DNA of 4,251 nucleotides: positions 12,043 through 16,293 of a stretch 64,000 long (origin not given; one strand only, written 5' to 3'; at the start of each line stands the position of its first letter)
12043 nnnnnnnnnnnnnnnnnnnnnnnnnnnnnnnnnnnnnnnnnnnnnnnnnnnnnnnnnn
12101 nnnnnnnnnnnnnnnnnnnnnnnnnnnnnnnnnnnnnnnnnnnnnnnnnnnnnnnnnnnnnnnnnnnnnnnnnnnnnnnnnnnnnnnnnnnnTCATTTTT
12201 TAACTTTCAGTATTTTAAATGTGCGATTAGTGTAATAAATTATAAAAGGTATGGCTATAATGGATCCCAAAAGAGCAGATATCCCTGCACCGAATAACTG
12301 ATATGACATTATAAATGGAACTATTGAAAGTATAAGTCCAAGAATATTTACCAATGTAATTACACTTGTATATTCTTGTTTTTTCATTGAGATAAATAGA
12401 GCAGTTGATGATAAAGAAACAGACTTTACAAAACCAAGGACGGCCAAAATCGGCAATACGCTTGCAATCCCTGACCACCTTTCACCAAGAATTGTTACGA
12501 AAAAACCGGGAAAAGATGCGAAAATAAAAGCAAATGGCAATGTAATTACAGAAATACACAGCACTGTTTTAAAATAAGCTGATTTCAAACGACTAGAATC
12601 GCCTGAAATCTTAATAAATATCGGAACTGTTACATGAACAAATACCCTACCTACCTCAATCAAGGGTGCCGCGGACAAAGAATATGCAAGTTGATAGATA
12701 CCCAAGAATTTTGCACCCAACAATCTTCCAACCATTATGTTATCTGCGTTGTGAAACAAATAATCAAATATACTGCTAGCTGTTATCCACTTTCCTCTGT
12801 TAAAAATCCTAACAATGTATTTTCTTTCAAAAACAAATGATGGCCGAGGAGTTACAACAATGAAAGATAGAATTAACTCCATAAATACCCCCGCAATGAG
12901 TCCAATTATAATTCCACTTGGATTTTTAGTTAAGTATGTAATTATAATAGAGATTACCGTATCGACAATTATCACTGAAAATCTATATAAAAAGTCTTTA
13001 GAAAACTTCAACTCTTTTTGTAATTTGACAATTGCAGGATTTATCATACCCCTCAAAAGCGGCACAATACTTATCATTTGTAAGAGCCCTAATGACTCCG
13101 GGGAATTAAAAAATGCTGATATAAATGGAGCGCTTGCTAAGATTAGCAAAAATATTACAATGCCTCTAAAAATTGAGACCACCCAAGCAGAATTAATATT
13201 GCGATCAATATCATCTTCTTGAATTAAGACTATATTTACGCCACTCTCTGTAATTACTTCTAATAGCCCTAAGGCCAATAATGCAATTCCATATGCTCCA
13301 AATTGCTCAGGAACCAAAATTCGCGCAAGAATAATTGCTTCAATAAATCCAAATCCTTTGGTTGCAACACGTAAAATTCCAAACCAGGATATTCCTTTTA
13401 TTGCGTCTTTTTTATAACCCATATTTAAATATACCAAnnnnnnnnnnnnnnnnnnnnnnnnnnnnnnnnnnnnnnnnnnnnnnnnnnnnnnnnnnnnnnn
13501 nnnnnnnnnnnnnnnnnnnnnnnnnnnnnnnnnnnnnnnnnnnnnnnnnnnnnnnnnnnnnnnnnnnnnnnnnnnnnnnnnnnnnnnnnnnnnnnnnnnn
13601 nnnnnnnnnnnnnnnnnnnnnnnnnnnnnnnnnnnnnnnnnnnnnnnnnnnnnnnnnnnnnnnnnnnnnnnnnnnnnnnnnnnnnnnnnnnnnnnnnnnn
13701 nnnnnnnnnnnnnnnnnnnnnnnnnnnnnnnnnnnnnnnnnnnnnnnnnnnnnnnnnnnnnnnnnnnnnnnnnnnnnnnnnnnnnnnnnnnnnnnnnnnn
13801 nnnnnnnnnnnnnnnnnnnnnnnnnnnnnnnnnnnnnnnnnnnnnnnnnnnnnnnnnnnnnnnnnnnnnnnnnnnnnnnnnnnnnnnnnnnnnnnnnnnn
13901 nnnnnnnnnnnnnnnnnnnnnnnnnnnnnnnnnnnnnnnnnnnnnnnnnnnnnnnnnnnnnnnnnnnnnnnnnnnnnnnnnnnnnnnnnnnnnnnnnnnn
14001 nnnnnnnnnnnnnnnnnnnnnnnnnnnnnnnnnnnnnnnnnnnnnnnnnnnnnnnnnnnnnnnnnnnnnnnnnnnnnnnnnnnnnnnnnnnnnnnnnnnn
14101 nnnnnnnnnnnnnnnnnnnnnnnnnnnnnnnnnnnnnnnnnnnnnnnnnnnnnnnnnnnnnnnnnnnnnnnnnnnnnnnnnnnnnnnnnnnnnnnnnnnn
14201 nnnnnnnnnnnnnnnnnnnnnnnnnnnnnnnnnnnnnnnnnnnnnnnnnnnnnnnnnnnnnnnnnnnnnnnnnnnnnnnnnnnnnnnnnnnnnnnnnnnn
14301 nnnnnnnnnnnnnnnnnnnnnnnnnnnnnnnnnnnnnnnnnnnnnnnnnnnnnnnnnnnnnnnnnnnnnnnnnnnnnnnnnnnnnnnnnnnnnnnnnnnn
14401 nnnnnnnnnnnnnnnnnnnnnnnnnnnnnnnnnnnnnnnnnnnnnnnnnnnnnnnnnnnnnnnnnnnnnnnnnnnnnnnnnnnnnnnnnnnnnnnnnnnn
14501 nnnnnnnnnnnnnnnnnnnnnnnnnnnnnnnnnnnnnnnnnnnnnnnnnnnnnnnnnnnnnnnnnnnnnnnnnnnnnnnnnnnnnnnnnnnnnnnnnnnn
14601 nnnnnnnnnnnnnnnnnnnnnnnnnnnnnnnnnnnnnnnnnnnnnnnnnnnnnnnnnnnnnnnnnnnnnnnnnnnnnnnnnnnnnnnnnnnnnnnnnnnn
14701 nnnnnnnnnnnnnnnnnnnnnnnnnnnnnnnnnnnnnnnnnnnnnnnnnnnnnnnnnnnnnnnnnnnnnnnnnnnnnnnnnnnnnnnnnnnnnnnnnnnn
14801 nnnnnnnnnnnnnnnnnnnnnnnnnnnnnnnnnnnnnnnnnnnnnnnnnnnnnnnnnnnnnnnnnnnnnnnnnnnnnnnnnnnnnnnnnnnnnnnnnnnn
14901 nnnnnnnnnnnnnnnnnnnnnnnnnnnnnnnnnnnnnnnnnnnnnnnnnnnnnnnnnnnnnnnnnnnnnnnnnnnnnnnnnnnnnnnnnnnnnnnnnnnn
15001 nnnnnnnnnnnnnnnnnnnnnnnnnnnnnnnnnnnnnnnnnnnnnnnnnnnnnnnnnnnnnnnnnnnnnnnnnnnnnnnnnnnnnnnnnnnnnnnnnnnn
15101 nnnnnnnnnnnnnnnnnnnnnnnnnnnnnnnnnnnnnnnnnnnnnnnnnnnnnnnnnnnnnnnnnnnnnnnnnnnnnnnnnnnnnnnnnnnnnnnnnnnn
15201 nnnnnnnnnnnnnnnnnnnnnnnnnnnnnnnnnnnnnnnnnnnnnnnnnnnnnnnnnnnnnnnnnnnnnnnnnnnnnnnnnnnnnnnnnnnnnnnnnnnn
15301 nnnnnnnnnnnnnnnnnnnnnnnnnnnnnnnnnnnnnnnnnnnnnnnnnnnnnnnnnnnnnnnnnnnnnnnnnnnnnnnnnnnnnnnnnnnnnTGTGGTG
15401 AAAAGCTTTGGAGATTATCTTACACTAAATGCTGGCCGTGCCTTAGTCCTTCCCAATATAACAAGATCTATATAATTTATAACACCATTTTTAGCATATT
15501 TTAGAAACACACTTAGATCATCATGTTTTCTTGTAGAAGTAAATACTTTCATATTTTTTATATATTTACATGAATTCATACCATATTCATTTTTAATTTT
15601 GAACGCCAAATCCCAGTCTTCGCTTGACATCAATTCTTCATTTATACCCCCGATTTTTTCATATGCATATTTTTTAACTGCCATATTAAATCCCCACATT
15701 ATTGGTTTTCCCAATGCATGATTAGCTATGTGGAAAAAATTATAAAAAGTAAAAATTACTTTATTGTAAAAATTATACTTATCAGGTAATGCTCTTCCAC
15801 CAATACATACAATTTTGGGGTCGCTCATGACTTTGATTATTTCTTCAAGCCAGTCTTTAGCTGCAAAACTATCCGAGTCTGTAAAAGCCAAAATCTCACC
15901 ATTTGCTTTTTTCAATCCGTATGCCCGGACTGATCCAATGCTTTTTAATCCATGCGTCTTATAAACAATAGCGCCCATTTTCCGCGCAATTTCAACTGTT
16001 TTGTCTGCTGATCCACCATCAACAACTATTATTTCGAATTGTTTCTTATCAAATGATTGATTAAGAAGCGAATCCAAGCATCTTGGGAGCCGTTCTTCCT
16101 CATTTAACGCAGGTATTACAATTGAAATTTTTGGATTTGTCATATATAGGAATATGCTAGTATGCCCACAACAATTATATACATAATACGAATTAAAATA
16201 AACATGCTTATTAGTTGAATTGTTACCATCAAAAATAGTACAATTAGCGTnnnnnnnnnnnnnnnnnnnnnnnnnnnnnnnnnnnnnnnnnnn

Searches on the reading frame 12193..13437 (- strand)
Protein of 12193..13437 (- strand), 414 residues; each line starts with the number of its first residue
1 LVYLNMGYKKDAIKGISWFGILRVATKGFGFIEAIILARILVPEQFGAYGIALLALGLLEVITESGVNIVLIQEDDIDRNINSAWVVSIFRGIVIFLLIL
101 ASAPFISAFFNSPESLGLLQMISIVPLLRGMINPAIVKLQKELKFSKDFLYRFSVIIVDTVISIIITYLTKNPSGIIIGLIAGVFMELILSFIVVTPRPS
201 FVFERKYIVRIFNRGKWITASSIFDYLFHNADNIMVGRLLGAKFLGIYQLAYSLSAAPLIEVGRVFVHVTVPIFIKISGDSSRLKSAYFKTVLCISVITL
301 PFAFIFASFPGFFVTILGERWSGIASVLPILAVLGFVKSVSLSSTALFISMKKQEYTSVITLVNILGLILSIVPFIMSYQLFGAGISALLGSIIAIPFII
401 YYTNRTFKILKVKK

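Call 7: search_protein_families(library=pfam, proteins=[window:12193-13437:-], max_evalue=0.001)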
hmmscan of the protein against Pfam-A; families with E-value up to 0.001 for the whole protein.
window:12193-13437:- (414 aa): 2 families
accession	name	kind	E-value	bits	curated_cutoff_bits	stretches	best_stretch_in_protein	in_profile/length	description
PF13440.11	Polysacc_synt_3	-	1.1e-60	205.8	23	1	36-324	1-291/293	Polysaccharide biosynthesis protein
PF01943.22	Polysacc_synt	-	2.1e-35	122.9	28.2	1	13-277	2-273/274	Polysaccharide biosynthesis protein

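Call 14: search_protein_families(library=ncbifam, proteins=[window:12193-13437:-], max_evalue=0.01)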
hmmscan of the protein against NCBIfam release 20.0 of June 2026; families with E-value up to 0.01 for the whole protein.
window:12193-13437:- (414 aa): 4 families
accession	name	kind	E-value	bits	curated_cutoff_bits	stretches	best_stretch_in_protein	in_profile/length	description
NF007773.0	PRK10459.1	equivalog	2e-46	159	273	1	8-395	3-394/492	MOP flippase family protein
NF047674.1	TeichurnBiosyTuaB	equivalog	2.4e-37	129.1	580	1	9-338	5-338/469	teichuronic acid biosynthesis protein TuaB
NF058658.1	Oglyco_Wzx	exception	3.6e-26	92.2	720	1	9-402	7-396/478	O-glycosylation flippase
NF050818.1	PolSacchBiosHfsF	equivalog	5.4e-05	22.4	700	1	29-383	19-383/468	polysaccharide biosynthesis protein HfsF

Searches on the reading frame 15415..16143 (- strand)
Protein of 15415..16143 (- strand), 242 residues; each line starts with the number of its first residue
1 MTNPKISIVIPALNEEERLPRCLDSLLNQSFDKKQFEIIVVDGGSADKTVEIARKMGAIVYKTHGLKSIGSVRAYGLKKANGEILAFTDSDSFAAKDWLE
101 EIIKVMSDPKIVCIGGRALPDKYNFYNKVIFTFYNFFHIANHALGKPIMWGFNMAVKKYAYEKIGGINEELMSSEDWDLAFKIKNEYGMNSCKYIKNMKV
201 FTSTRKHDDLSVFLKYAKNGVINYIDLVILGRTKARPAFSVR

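Call 7: search_protein_families(library=pfam, proteins=[window:15415-16143:-], max_evalue=0.001)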
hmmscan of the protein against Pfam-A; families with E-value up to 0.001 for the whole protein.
window:15415-16143:- (242 aa): 5 families
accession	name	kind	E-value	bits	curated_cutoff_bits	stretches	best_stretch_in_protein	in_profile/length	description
PF00535.33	Glycos_transf_2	-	8e-32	110.9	23.3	1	7-165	1-168/168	Glycosyl transferase family 2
PF10111.15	Glyco_tranf_2_2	-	9.5e-15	55.2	27.3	1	7-187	1-203/276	Glycosyltransferase like family 2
PF13641.12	Glyco_tranf_2_3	-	1.9e-12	48.1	27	1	4-190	1-200/230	Glycosyltransferase like family 2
PF13632.12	Glyco_trans_2_3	-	1.2e-06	28.9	27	1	87-190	4-112/198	Glycosyl transferase family group 2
PF13506.12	Glyco_transf_21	-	0.00014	21.9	21.7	1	76-168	25-121/174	Glycosyl transferase family 21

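Call 34: search_protein_families(library=ncbifam, proteins=[window:15415-16143:-], max_evalue=0.0001)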
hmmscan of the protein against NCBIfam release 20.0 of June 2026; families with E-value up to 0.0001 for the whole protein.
window:15415-16143:- (242 aa): 24 families
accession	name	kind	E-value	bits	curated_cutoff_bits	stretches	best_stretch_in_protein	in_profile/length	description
TIGR04283.1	glyco_like_mftF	equivalog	3.2e-26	92.3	182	1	6-223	1-205/221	TIGR04283 family arsenosugar biosynthesis glycosyltransferase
TIGR03965.1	mycofact_glyco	equivalog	5.4e-25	88.2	280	1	4-121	74-194/467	mycofactocin biosynthesis glycosyltransferase MftF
NF041875.1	EPS_EpsD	equivalog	5.7e-23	81.8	370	1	6-216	1-219/325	exopolysaccharide biosynthesis glycosyltransferase EpsD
NF038302.1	EPS_HpsE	equivalog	8.7e-14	51.2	300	1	6-118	3-124/307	hormogonium polysaccharide biosynthesis glycosyltransferase HpsE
NF007482.0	PRK10073.1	equivalog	1.1e-13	50.9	423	1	3-105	5-109/334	glycosyltransferase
NF010496.0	PRK13915.1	equivalog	4.5e-13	49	262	1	4-94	31-129/307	glucosyl-3-phosphoglycerate synthase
NF041394.1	GtaseAglG_Halo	equivalog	2e-12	47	440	1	6-171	3-178/304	glucosyl-dolichyl phosphate glucuronosyltransferase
TIGR03469.1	HpnB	hypoth_equivalog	3.7e-12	46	379.25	1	3-65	43-104/386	hopene-associated glycosyltransferase HpnB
NF038299.1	EPS_HpsN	equivalog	6.8e-12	45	425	1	4-120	1-121/317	hormogonium polysaccharide biosynthesis glycosyltransferase HpsN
NF047683.1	TeichurnBiosyTuaG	equivalog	8.5e-12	45.2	400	1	2-108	4-113/252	teichuronic acid biosynthesis protein TuaG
TIGR03111.1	glyc2_xrt_Gpos1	hypoth_equivalog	1e-11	44.3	363.95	1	3-134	48-184/439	TIGR03111 family XrtG-associated glycosyltransferase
TIGR03937.1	PgaC_IcaA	equivalog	1e-10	41.2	422.3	1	3-116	44-161/407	poly-beta-1,6-N-acetyl-D-glucosamine synthase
TIGR04182.1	glyco_TIGR04182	equivalog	2.3e-09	37.1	325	1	6-110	2-101/293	S-layer glycoprotein N-glycosyltransferase AglJ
NF053739.1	GlytfEpsEBac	equivalog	7.8e-09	34.9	450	1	4-116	1-117/265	glycosyltransferase EpsE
NF045692.1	OglycostaseCruG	equivalog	9.1e-09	34.7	600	1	5-56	42-91/386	2'-O-glycosyltransferase CruG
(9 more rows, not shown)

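Call 73: search_solved_structures(query=window:15415-16143:-, max_evalue=0.001)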
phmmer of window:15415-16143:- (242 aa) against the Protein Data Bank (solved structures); distinct sequences matched with E-value up to 0.001: 21.
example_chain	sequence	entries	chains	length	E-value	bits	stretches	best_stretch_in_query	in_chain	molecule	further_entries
2z87_A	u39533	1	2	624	3.5e-15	59.5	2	4-185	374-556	Chondroitin synthase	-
2z86_A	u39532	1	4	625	3.5e-15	59.5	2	4-185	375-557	Chondroitin synthase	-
6p61_A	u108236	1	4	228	3.7e-14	56.2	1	4-188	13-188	Glycosyltransferase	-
6yv7_B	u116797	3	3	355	9.4e-13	51.6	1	3-182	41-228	Glycosyl transferase, family 2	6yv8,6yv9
6yv7_A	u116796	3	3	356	9.5e-13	51.6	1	3-182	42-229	Glycosyl transferase, family 2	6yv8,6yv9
5hea_A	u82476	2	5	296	2.5e-12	50.2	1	5-108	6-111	Putative glycosyltransferase (GalT1)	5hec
5tze_C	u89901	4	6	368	9.1e-12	48.4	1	5-103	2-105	Glycosyl transferase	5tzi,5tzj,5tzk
5tz8_A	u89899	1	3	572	1.8e-11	47.4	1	5-103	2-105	Glycosyl transferase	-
6h1j_A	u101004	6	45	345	9.6e-09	38.5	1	4-131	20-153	Probable ss-1,3-N-acetylglucosaminyltransferase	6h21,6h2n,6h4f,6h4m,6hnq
5mlz_A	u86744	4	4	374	3.4e-08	36.7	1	4-130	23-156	Dolichol monophosphate mannose synthase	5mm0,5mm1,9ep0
8vh7_A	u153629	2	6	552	7.3e-08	35.6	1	2-110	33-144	Heparosan synthase B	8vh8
8viw_A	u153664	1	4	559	7.7e-08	35.5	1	2-110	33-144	Heparosan synthase B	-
3bcv_A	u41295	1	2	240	3.6e-07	33.3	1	4-99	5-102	Putative glycosyltransferase protein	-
9jma_A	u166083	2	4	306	4.5e-07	33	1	6-96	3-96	GalNAc(5)-diNAcBac-PP-undecaprenol beta-1,3-glucosyltransferase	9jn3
22ao_A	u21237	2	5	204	8.6e-07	32.1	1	3-108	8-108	GmaR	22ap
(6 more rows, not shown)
